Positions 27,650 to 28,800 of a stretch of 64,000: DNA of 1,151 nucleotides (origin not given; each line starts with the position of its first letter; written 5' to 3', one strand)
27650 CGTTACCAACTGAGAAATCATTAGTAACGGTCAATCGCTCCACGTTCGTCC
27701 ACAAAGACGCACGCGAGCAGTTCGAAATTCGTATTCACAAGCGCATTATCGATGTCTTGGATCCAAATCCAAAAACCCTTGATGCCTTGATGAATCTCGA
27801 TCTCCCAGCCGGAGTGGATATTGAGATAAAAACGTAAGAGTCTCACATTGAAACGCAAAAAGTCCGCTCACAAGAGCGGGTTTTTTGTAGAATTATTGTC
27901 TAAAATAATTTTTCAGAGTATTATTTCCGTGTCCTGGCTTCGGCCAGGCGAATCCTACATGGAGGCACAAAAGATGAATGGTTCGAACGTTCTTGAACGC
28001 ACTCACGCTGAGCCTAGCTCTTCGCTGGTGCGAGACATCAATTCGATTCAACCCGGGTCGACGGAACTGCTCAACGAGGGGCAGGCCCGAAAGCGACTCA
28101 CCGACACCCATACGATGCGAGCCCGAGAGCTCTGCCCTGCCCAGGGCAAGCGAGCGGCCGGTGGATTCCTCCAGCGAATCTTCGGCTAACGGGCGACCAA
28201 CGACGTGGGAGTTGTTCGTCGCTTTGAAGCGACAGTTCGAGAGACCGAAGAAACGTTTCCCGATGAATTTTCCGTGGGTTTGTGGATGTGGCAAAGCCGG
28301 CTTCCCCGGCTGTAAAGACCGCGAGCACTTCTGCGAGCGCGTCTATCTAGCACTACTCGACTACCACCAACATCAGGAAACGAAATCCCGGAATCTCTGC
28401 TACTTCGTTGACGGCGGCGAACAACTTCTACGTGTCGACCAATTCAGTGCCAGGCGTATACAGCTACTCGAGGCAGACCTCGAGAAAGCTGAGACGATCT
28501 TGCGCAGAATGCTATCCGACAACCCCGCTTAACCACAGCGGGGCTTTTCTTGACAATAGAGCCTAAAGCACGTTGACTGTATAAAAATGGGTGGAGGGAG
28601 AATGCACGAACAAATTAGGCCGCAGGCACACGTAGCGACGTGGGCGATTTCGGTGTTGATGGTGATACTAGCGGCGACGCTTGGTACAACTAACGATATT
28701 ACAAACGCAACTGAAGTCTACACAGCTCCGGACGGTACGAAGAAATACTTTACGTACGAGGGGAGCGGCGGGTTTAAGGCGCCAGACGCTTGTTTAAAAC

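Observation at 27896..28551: GC-rich, hairpin-dense unit at the island edge: promoter, 5' UUCG stem-loop, RBS, two short ORFs, terminator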

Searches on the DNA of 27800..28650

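Call 7: search_rna_families(source=window, start=27800, end=28650, threshold=evalue, max_evalue=10)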
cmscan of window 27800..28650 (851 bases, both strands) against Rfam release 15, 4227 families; matches with E-value up to 10: 7.
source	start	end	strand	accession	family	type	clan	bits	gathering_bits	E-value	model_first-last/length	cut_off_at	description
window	27832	27890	+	RF00506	Thr_leader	Cis-reg; leader;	-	20.3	55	0.36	1-118/118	no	Threonine operon leader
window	27856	27916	-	RF00512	Leu_leader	Cis-reg; leader;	-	17.4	50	0.83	1-148/148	no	Leucine operon leader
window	27853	27933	-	RF00506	Thr_leader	Cis-reg; leader;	-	16.7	55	2.4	1-118/118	no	Threonine operon leader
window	28519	28586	-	RF01393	isrJ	Gene; sRNA;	-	16.5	37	2.9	1-75/75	no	isrJ Hfq binding RNA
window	27827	27888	+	RF02891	AgrB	Gene; antisense;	-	16.2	40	7.9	1-84/84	no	ArsR-gov region gene B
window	28517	28561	-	RF01813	rdlD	Gene; antitoxin;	-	15.5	50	3.8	1-66/66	no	rdlD antitoxin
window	27809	27887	+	RF00512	Leu_leader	Cis-reg; leader;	-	14.7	50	4.3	1-148/148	no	Leucine operon leader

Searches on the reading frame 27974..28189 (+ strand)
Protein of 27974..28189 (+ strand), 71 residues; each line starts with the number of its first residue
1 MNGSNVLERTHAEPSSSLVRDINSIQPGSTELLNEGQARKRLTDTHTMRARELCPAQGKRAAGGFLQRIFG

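Call 8: search_protein_families(library=pfam, proteins=[window:27974-28189:+], max_evalue=1)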
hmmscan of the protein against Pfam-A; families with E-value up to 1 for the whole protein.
window:27974-28189:+ (71 aa): 0 families

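Call 11: search_protein_families(library=ncbifam, proteins=[window:27974-28189:+], max_evalue=0.1)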
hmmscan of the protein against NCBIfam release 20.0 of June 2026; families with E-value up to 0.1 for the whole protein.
window:27974-28189:+ (71 aa): 0 families

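Call 20: find_homologous_proteins(query=window:27974-28186:+, max_evalue=0.1)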
Query window:27974-28186:+ (71 aa): 1 proteins with E <= 0.1 among 1 candidates.
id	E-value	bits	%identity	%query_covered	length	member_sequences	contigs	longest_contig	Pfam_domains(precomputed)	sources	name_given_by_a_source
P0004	1.7e-32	127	89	100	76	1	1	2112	-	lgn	-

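Call 21: find_encoding_contigs(protein=P0004, flank=3000, max_places=3)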
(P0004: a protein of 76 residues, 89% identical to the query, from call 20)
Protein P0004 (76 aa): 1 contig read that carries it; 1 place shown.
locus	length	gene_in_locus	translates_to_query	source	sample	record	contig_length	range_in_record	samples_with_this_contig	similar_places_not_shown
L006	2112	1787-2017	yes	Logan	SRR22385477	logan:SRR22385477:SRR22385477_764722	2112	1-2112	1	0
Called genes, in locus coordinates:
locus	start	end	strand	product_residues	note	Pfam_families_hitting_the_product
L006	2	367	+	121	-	?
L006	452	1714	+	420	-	PF00089:Trypsin, PF13365:Trypsin_2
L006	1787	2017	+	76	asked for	-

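Call 52: find_homologous_proteins(query=A5, max_evalue=0.01)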
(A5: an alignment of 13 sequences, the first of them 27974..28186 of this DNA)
Query A5 (13 sequences) (71 aa, profile of the alignment): 8 proteins with E <= 0.01 among 340 candidates.
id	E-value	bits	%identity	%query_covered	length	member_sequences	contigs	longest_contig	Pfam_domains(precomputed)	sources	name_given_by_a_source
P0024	1.6e-25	107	47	80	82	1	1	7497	-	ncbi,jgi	jgi:hypothetical protein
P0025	2.5e-25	106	46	100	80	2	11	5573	-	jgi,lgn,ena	-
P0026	2.7e-25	106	49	80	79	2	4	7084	-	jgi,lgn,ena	-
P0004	3.7e-24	102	89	100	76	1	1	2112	-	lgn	-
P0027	3.2e-23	99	49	94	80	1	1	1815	-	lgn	-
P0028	3.3e-22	96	45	94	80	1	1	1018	-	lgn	-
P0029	5.0e-19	86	52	62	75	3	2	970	-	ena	-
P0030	7.2e-18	82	52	32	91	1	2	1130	-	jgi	jgi:hypothetical protein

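Call 75: predict_structure(alignment_id=A7)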
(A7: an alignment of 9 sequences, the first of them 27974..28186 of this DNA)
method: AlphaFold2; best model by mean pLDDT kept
length: 71 residues; sequences in the alignment: 9
mean_pLDDT: 54.8   pTM: 0.28
mean pLDDT of the five models: 54.8, 53.6, 52.2, 50.9, 49.6
residues with pLDDT >= 90: 0; 70-90: 0; 50-70: 48; < 50: 23
segments of 3 or more residues with pLDDT < 50: 1-6, 8-11, 39-46
pLDDT, mean of each block of 10 residues (from residue 1): 45 61 56 51 48 59 64 52
secondary structure, 60 per line:
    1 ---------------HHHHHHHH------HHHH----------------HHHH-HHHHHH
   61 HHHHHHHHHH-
elements in order: H16-23 H30-33 H50-53 H55-70
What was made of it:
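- ORF-A does not, pLDDT 54.8 (call 75). ORF-A alone is not predicted to fold (call 75).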

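Call 82: find_encoding_contigs(protein=P0025, flank=1500, max_places=8)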
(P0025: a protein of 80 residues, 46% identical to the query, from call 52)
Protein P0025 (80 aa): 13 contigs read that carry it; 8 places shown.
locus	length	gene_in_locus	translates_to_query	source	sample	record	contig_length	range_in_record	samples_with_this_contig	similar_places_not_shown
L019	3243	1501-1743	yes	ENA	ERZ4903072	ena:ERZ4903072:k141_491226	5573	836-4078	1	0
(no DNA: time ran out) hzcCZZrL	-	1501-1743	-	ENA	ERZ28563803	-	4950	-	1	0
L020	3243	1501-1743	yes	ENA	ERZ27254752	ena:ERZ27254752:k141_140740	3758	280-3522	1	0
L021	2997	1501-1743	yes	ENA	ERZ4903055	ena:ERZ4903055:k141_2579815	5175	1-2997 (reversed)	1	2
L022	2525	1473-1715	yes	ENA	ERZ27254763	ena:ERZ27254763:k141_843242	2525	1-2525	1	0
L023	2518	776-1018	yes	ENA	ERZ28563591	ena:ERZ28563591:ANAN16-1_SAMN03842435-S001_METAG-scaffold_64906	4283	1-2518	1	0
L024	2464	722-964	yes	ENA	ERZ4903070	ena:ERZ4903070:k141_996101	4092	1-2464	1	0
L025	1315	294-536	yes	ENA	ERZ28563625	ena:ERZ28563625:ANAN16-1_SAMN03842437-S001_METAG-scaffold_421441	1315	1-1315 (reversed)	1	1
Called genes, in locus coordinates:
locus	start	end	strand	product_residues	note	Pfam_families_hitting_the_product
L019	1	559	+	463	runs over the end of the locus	?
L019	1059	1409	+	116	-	PF18920:DUF5671 (faint)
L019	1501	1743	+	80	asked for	-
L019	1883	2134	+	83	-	-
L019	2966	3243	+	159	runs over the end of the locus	PF22544:HYDIN_VesB_CFA65-like_Ig, PF07610:DUF1573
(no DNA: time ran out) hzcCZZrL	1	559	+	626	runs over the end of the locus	?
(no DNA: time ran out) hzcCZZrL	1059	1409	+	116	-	PF18920:DUF5671 (faint)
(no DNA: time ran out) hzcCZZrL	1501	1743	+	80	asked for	-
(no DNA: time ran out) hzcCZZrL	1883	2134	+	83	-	-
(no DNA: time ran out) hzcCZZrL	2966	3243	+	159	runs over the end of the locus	PF22544:HYDIN_VesB_CFA65-like_Ig, PF07610:DUF1573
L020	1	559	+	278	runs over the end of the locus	?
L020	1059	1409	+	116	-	PF18920:DUF5671 (faint)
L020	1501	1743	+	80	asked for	-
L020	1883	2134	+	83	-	-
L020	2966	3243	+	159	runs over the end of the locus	PF22544:HYDIN_VesB_CFA65-like_Ig, PF07610:DUF1573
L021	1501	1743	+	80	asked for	-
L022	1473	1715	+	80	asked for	-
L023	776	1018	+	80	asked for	-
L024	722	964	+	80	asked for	-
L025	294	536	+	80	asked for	-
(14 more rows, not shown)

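Call 98: search_solved_structures(query=A5, max_evalue=10)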
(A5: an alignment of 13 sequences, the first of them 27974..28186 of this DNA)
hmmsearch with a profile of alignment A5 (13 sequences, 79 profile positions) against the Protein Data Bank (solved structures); distinct sequences matched with E-value up to 10: 3.
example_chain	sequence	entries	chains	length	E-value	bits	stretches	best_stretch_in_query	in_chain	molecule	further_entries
8i8y_B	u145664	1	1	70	0.4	14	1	28-56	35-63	Engineered protein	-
8i8y_A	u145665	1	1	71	0.41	14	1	28-56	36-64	Engineered protein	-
1xov_A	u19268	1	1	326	1.1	12.7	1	22-61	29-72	Ply protein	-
